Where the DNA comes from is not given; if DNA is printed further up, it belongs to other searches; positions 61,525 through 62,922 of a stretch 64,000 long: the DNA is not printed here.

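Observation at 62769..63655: TetR regulator translationally coupled to an envelope-biogenesis gene string, with four palindromic operators in its divergent promoter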

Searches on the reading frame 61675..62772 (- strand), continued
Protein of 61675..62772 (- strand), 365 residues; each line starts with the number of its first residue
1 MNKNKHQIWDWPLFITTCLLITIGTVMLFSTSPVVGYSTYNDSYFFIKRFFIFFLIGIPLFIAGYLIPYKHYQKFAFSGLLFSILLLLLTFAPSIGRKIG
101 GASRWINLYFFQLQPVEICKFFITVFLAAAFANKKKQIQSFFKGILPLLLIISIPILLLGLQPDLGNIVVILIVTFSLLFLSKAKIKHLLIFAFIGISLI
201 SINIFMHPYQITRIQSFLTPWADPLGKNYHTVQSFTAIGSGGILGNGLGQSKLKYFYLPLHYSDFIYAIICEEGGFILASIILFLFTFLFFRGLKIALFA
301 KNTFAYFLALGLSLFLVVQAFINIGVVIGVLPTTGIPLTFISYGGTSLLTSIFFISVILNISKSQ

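Call 25: search_protein_families(library=ncbifam, proteins=[window:61675-62772:-], max_evalue=0.001)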
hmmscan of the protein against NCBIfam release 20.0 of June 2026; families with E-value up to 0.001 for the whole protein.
window:61675-62772:- (365 aa): 6 families
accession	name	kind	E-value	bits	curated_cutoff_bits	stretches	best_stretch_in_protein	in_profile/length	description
TIGR02614.1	ftsW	equivalog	8.9e-106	354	337.5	1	11-364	2-356/357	putative lipid II flippase FtsW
TIGR02615.1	spoVE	exception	1.8e-100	336.8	448.8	1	10-363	1-354/354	stage V sporulation protein E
TIGR02210.1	rodA_shape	equivalog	1.3e-85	287.6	336.7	1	10-363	1-354/357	rod shape-determining protein RodA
NF008042.0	PRK10774.1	equivalog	7.2e-71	239.3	493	1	7-361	33-388/405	cell division protein FtsW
NF008060.0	PRK10794.1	equivalog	6.9e-55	186.5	590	1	2-361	4-359/370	peptidoglycan glycosyltransferase MrdB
NF037961.1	RodA_shape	subfamily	1.4e-39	136.6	150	2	228-359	273-405/415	rod shape-determining protein RodA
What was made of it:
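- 61675..62772 (-): ftsW (SEDS), the positional orthologue of the dcw-cluster ftsW. TIGR02614 scores 354 bits against a cut-off of 337.5 (call 25).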

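Call 50: find_encoding_contigs(protein=P0069, flank=6000, max_places=1)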
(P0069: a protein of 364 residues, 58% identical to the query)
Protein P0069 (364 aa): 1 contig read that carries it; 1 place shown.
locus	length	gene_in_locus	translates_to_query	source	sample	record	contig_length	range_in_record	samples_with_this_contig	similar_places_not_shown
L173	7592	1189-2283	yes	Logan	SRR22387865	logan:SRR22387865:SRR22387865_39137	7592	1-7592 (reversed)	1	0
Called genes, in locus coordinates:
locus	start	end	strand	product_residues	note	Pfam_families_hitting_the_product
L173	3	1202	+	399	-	?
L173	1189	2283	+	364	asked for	PF01098:FTSW_RODA_SPOVE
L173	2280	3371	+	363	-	PF03033:Glyco_transf_28, PF04101:Glyco_tran_28_C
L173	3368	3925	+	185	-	PF01195:Pept_tRNA_hydro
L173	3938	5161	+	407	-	PF00009:GTP_EFTU (faint), PF01926:MMR_HSR1, PF02421:FeoB_N, PF03193:RsgA_GTPase (weak), PF18128:HydF_dimer, PF18133:HydF_tetramer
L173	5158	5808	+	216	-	PF00149:Metallophos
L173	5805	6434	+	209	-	PF02163:Peptidase_M50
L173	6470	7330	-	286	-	PF16881:LIAS_N, PF04055:Radical_SAM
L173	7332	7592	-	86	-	?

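Call 51: find_encoding_contigs(protein=P0068, flank=6000, max_places=1)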
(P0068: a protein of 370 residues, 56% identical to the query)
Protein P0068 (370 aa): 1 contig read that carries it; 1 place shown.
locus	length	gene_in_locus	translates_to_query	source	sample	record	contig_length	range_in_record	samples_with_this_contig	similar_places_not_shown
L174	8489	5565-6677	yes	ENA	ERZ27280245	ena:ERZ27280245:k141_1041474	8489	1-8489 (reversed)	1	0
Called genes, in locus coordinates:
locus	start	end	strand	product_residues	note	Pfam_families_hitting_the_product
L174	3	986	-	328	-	?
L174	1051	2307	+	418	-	PF08245:Mur_ligase_M, PF02875:Mur_ligase_C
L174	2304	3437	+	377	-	PF08245:Mur_ligase_M, PF02875:Mur_ligase_C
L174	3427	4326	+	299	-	PF00953:Glycos_transf_4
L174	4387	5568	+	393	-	PF08245:Mur_ligase_M, PF02875:Mur_ligase_C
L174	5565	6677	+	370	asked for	PF01098:FTSW_RODA_SPOVE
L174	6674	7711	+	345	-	PF03033:Glyco_transf_28, PF04101:Glyco_tran_28_C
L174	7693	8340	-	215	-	-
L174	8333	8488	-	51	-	?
